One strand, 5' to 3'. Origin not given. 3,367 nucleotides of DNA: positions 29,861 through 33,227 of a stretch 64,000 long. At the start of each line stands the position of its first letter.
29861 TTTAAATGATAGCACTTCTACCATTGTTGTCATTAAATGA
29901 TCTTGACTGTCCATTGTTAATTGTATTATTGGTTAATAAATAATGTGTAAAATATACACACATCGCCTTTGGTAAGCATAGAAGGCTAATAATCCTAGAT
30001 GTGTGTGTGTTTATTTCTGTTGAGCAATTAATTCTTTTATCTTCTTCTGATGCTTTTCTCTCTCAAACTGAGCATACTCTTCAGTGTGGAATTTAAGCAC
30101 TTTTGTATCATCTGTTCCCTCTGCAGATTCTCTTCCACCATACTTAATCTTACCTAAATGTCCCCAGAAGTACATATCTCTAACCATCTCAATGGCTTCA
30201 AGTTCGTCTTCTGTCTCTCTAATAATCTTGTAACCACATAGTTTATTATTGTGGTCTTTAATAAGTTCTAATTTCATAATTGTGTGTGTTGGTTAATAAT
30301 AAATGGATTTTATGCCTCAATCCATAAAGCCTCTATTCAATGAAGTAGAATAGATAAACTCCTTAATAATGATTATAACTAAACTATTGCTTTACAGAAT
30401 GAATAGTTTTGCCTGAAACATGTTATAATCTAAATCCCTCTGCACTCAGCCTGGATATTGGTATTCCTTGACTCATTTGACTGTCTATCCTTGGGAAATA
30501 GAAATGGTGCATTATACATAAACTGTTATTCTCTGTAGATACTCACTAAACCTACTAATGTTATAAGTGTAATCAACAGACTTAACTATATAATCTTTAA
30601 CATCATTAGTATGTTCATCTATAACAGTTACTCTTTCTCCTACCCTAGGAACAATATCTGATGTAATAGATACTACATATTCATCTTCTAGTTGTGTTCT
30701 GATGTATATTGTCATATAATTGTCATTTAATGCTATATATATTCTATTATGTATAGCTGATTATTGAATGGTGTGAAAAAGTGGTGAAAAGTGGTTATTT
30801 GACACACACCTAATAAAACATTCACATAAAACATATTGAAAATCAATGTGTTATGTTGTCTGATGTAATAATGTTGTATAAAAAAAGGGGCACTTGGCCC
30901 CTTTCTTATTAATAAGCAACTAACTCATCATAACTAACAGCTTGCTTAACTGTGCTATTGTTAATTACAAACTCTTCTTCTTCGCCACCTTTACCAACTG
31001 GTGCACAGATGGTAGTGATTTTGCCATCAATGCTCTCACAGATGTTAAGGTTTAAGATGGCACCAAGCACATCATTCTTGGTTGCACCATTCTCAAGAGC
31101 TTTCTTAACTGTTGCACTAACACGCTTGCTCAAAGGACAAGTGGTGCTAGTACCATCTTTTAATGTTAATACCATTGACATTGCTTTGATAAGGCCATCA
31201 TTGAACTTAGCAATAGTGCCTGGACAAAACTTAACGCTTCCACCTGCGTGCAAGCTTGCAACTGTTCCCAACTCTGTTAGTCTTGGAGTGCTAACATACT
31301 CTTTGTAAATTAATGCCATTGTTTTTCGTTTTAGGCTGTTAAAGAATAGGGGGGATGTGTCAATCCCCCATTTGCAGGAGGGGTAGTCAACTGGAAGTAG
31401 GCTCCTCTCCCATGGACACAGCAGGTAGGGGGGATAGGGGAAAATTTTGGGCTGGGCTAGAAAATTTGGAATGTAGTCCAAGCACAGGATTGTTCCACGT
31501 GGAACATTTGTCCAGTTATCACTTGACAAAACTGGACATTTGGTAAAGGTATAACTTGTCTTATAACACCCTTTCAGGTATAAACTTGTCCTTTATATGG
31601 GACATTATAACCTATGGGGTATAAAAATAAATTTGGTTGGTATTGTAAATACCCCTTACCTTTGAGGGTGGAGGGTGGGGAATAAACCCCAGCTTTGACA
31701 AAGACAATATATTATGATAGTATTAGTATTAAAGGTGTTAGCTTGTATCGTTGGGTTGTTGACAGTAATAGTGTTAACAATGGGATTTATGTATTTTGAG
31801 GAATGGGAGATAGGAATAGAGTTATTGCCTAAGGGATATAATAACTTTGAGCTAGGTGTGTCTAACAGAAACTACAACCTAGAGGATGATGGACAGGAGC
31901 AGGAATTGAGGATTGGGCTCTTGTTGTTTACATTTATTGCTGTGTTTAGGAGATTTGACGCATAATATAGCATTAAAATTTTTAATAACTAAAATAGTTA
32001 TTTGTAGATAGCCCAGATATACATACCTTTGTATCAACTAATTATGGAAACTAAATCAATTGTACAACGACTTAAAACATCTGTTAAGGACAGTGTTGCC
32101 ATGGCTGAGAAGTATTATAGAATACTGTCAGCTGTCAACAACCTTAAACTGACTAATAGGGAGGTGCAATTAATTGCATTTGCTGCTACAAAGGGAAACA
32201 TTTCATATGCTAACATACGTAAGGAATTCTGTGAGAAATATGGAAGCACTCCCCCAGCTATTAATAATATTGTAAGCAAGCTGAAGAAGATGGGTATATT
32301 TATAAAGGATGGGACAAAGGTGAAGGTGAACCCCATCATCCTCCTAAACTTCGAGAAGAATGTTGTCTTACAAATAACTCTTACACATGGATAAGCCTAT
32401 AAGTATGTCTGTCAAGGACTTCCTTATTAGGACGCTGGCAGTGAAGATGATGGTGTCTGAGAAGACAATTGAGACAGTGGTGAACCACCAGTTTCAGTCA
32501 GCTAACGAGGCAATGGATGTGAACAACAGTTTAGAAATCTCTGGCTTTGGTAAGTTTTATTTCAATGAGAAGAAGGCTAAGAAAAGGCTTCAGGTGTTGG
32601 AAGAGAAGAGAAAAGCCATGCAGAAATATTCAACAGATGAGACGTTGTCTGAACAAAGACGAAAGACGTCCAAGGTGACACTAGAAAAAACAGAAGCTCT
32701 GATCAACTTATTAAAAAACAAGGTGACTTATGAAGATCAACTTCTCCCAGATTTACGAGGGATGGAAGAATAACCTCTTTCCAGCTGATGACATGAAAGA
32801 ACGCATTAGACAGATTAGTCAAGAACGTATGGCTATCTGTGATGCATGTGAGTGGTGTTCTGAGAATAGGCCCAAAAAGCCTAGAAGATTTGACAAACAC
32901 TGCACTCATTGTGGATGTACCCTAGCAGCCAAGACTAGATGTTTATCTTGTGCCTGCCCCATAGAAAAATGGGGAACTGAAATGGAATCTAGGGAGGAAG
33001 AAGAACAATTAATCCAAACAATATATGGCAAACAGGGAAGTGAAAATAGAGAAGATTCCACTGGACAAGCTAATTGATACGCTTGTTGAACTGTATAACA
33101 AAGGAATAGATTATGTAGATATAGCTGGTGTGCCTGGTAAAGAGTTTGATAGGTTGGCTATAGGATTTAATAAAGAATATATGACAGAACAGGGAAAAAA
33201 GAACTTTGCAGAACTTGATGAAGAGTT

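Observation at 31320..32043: Divergent early/late switch region with a perfect 14-bp palindrome, inverted repeats flanking a TTGACA box, and direct repeats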

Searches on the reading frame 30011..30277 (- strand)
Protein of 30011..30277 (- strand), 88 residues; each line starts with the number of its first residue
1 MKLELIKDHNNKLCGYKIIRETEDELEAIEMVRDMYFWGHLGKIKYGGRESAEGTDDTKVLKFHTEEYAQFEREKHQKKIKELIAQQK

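Call 12: search_protein_families(library=pfam, proteins=[window:30011-30277:-], max_evalue=0.1)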
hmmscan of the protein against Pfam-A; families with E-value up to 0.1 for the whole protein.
window:30011-30277:- (88 aa): 1 family
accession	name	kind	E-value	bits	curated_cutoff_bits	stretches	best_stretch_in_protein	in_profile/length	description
PF09082.15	DUF1922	-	0.037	14.7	30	1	11-35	30-54/56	Domain of unknown function (DUF1922)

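Call 13: search_protein_families(library=phrogs, proteins=[window:30011-30277:-], max_evalue=0.1)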
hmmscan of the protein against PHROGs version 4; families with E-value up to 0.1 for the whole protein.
window:30011-30277:- (88 aa): 0 families

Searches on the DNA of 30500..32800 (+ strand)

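Call 6: search_rna_families(source=window, start=30500, end=32800, threshold=evalue, max_evalue=10)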
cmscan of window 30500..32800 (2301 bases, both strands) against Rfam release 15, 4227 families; matches with E-value up to 10: 12.
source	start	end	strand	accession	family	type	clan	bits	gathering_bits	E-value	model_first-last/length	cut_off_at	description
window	30795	30907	+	RF00082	SraG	Gene; sRNA;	-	30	50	0.014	1-177/177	no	SraG RNA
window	30799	30881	+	RF02445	SpR14_sRNA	Gene; sRNA;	-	27.4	50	0.44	1-80/80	no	Streptococcus sRNA SpR14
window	30802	30907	+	RF01770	rimP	Cis-reg; leader;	-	23.9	47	0.56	1-102/102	no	Gammaprotebacteria rimP leader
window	30553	30611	-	RF00069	SNORD24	Gene; snRNA; snoRNA; CD-box;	-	19.2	41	7.7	1-76/76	no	Small nucleolar RNA SNORD24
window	30845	30909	-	RF02420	Bp1_162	Gene; sRNA;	-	18.6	50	6.8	1-100/100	no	Burkholderia sRNA Bp1_Cand612_SIPHT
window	31589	31659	+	RF02580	tsr31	Gene; sRNA;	-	18.6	50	9.3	1-70/70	no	S. aureus tsr31 small RNA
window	32617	32794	-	RF01983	Pinc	Gene; lncRNA;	-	18.4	60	4.6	1-154/154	no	Pregnancy induced noncoding RNA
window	30882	31015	-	RF00082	SraG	Gene; sRNA;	-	18.3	50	4.5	1-177/177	no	SraG RNA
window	31650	31686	+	RF01370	CRISPR-DR57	Gene; CRISPR;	-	17.2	39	2.5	1-37/37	no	CRISPR RNA direct repeat element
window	30788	30903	-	RF01476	rliF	Gene; sRNA;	-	17.1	60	9.2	1-220/220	no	Listeria sRNA rliF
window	32721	32751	+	RF01308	sR58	Gene; snRNA; snoRNA; CD-box;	-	14.1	55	9.9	23-53/55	no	Small nucleolar RNA sR58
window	32726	32790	+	RF01149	sR10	Gene; snRNA; snoRNA; CD-box;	-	13.2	45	3.6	1-54/54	no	Small nucleolar RNA sR10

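Call 8: search_dna_similar(query=window:30900-32400:+, collection=phages, mode=distant, max_rows=30)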
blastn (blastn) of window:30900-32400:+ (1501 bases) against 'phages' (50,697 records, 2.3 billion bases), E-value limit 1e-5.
No match.

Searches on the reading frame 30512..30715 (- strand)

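Call 12: search_protein_families(library=pfam, proteins=[window:30512-30715:-], max_evalue=0.1)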
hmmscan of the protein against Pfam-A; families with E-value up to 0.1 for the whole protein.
window:30512-30715:- (67 aa): 2 families
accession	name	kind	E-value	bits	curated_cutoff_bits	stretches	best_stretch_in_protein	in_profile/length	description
PF13592.12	HTH_33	-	0.066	13.3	25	0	35-62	6-33/60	Winged helix-turn helix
PF25301.1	CUT_C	-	0.067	13.4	30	1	7-53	36-83/125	Cuticlin C-terminal domain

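Call 13: search_protein_families(library=phrogs, proteins=[window:30512-30715:-], max_evalue=0.1)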
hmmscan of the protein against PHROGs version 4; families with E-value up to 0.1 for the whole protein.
window:30512-30715:- (67 aa): 2 families
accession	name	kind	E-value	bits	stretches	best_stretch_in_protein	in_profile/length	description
phrog_32075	-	unknown function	0.059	14.7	1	13-45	30-62/120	-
phrog_1015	-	tail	0.097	12.2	1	24-54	539-569/795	tail protein with lysin activity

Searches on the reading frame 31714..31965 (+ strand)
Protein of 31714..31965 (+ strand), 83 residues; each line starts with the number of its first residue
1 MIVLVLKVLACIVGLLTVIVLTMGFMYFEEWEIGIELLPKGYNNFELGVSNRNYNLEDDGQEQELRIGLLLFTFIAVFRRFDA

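Call 12: search_protein_families(library=pfam, proteins=[window:31714-31965:+], max_evalue=0.1)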
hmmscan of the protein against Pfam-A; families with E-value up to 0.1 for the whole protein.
window:31714-31965:+ (83 aa): 0 families

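Call 13: search_protein_families(library=phrogs, proteins=[window:31714-31965:+], max_evalue=0.1)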
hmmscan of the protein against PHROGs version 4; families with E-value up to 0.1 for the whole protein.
window:31714-31965:+ (83 aa): 0 families

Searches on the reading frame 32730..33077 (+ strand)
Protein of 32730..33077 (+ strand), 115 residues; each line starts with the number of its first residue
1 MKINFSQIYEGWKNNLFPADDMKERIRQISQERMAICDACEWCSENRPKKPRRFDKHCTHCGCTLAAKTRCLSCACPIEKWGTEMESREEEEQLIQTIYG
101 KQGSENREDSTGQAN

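Call 12: search_protein_families(library=pfam, proteins=[window:32730-33077:+], max_evalue=0.1)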
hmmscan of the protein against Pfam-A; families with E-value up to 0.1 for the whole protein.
window:32730-33077:+ (115 aa): 1 family
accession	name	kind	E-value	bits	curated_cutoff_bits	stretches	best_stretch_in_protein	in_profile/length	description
PF18517.6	LZ3wCH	-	0.039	14.4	26.1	1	37-58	25-46/55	Leucine zipper with capping helix domain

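Call 13: search_protein_families(library=phrogs, proteins=[window:32730-33077:+], max_evalue=0.1)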
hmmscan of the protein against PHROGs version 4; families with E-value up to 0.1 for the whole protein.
window:32730-33077:+ (115 aa): 2 families
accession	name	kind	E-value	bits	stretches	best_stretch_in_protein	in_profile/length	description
phrog_13558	-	unknown function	1.7e-07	32.2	1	20-81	15-68/69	-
phrog_37411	-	unknown function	0.0057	17.3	1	32-98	24-98/207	-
